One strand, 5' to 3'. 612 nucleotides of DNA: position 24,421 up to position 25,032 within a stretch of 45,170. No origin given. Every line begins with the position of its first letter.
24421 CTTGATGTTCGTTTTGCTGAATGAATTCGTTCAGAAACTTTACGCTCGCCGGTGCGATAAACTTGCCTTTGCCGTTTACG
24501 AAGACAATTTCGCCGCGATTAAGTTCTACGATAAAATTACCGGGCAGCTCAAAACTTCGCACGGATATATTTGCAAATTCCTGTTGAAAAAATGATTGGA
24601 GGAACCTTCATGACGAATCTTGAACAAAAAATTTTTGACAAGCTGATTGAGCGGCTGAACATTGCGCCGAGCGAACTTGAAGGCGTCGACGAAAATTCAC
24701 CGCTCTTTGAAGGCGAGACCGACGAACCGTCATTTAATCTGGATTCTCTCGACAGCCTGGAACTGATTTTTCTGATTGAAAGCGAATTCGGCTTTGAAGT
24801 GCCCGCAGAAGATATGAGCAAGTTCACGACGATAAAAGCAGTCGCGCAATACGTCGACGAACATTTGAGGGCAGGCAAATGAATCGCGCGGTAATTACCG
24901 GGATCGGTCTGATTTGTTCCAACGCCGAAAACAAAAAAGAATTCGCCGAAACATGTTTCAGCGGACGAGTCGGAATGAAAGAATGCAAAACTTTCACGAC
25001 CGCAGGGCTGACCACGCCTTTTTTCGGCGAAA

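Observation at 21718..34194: Candidate lipidated, radical-SAM-modified RiPP pathway: Nif11-leader precursor, rSAM/SPASM, divergent GNAT-ACP-KS-KS' arm, and NHLM-type export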

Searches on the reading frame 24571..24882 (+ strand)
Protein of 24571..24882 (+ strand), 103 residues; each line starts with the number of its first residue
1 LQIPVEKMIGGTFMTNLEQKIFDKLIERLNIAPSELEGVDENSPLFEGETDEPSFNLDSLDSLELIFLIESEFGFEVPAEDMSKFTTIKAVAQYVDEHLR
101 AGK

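Call 3: search_protein_families(library=pfam, proteins=[window:24571-24882:+], max_evalue=0.01)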
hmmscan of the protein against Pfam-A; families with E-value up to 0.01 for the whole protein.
window:24571-24882:+ (103 aa): 1 family
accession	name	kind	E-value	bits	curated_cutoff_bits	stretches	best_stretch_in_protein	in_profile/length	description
PF00550.31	PP-binding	-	2e-08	34.8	20.8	1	56-95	28-67/67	Phosphopantetheine attachment site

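Call 4: search_protein_families(library=ncbifam, proteins=[window:24571-24882:+], max_evalue=0.01)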
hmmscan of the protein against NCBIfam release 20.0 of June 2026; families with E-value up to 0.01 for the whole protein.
window:24571-24882:+ (103 aa): 16 families
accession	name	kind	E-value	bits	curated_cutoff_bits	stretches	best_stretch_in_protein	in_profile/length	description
NF002148.0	PRK00982.1-2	subfamily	4.8e-11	42.3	71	1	55-98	34-77/79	acyl carrier protein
NF006617.0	PRK09184.1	subfamily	6.9e-11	42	70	1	13-98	10-93/96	phosphopantetheine-binding protein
TIGR00517.1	acyl_carrier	equivalog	1.7e-10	40.6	70.45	1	55-98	33-76/77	acyl carrier protein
NF002149.0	PRK00982.1-3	equivalog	9e-10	38.4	106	1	14-98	1-76/78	acyl carrier protein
NF002150.0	PRK00982.1-4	subfamily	5.8e-09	36.1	66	1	55-99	35-79/80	acyl carrier protein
NF002151.0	PRK00982.1-5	equivalog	2.2e-07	30.9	92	1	55-98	33-76/78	acyl carrier protein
NF009104.0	PRK12449.1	equivalog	3.7e-06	26.8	70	1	54-99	34-79/80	acyl carrier protein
NF002147.0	PRK00982.1-1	equivalog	5e-05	23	84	1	55-98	37-80/83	acyl carrier protein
NF058660.1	cispen_ACP_AmcB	equivalog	5.6e-05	23.2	80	1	54-97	32-77/80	cispentacin biosynthesis acyl carrier protein AmcB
NF040636.1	AcpM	exception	0.00014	21.8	146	1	55-96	35-76/93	meromycolate extension acyl carrier protein AcpM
NF006031.0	PRK08172.1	equivalog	0.00032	21.3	76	1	58-102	37-81/82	acyl carrier protein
NF005798.0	PRK07639.1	equivalog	0.00038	20.8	100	1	55-98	36-81/91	petrobactin biosynthesis protein AsbD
NF005480.0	PRK07081.1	equivalog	0.0007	19.5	72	1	56-98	32-76/83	acyl carrier protein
NF003757.0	PRK05350.1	equivalog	0.0023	18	65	1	21-100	11-81/83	acyl carrier protein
NF005079.0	PRK06508.1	equivalog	0.0024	18.2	83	1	55-82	33-60/93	acyl carrier protein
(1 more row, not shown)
